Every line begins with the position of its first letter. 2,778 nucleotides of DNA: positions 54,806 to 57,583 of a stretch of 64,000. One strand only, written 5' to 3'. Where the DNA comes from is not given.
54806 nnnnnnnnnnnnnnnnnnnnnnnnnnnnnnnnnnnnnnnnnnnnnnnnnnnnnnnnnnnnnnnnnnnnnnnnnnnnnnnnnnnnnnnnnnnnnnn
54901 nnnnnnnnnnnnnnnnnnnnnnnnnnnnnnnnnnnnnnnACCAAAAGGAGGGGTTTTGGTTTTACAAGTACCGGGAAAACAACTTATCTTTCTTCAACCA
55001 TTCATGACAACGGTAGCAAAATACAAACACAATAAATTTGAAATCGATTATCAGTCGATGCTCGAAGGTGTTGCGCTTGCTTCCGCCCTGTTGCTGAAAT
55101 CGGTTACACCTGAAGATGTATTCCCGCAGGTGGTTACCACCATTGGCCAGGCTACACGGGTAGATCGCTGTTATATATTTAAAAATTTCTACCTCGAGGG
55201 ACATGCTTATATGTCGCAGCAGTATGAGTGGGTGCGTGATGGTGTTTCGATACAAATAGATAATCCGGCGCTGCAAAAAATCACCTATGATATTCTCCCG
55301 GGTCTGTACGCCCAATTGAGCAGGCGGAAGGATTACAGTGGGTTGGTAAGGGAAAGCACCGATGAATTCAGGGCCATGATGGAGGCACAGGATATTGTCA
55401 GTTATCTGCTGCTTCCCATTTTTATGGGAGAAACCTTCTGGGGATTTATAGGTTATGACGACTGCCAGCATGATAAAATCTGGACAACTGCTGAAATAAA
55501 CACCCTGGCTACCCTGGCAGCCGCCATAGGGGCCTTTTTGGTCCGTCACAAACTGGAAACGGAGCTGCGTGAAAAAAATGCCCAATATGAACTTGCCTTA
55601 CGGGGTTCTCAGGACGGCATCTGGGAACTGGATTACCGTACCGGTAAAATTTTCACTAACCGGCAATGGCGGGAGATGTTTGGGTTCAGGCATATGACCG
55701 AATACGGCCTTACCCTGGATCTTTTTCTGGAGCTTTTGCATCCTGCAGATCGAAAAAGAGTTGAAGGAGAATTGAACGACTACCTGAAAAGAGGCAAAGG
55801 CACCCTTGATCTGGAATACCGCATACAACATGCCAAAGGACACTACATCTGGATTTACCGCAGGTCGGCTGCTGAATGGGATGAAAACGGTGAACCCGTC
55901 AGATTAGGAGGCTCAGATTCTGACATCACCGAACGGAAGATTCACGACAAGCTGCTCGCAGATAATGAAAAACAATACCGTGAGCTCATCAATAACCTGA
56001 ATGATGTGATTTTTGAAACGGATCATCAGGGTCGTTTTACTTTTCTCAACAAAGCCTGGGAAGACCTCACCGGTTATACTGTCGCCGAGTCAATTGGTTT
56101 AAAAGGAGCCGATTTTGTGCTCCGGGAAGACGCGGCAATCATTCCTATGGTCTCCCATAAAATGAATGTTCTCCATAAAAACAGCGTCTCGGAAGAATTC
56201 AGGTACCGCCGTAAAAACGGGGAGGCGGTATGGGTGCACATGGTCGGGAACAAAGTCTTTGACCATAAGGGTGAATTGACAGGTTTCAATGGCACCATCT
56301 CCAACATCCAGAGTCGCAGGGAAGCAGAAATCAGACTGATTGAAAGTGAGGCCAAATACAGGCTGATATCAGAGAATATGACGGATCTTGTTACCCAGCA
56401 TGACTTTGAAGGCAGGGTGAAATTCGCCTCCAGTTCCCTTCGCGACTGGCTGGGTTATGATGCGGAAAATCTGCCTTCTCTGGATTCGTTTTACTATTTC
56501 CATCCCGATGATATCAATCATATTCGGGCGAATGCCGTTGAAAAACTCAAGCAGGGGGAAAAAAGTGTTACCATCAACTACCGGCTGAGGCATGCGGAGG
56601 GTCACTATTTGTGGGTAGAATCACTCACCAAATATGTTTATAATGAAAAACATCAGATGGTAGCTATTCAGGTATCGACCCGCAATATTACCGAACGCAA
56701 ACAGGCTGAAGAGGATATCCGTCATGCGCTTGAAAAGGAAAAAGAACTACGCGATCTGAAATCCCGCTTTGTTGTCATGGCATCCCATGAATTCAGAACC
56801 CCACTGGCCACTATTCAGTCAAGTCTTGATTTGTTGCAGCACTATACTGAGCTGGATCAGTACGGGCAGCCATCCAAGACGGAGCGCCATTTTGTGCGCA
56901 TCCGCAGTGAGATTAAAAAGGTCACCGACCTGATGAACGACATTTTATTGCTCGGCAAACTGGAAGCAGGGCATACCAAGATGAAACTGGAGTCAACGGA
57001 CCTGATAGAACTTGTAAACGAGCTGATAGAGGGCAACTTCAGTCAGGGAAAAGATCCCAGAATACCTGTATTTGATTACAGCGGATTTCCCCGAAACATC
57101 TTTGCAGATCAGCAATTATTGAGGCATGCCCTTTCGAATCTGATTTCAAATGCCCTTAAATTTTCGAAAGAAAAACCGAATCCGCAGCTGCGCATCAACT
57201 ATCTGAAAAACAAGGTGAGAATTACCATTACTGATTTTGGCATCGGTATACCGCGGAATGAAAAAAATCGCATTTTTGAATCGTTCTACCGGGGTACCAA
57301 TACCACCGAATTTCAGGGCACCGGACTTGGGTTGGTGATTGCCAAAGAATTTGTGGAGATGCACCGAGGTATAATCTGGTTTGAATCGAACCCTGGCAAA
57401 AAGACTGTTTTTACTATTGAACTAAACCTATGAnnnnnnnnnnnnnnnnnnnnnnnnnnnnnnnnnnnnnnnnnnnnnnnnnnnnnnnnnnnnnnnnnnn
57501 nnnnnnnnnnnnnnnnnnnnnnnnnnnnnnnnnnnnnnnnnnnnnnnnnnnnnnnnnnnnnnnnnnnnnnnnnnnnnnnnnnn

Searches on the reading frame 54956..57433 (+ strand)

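Call 49: search_protein_families(library=pfam, proteins=[window:54956-57433:+])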
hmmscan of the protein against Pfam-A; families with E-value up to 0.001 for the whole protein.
window:54956-57433:+ (825 aa): 9 families
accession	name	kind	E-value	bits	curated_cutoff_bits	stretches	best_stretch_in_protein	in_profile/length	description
PF08447.18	PAS_3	-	3.6e-47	159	25.6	3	232-319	2-87/89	PAS fold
PF02518.31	HATPase_c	-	2.2e-27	96.1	26.4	1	718-824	2-108/111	Histidine kinase-, DNA gyrase B-, and HSP90-like ATPase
PF00989.32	PAS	-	7.4e-26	90.8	22.6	2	340-449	2-111/113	PAS fold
PF13426.13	PAS_9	-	3.4e-23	82.3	27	1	350-451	2-101/103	PAS domain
PF08448.16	PAS_4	-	1.4e-16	61.2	23.1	1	346-456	2-110/110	PAS fold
PF13188.13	PAS_8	-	7.7e-15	54.6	21.8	1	340-381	2-43/65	PAS domain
PF00512.31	HisKA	-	1.4e-12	47.9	26.9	1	602-672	2-66/66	His Kinase A (phospho-acceptor) domain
PF14598.12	PAS_11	-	4e-10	40.1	25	0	480-582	6-107/109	PAS domain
PF01590.32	GAF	-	1e-08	36.2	22.4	1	52-192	2-130/133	GAF domain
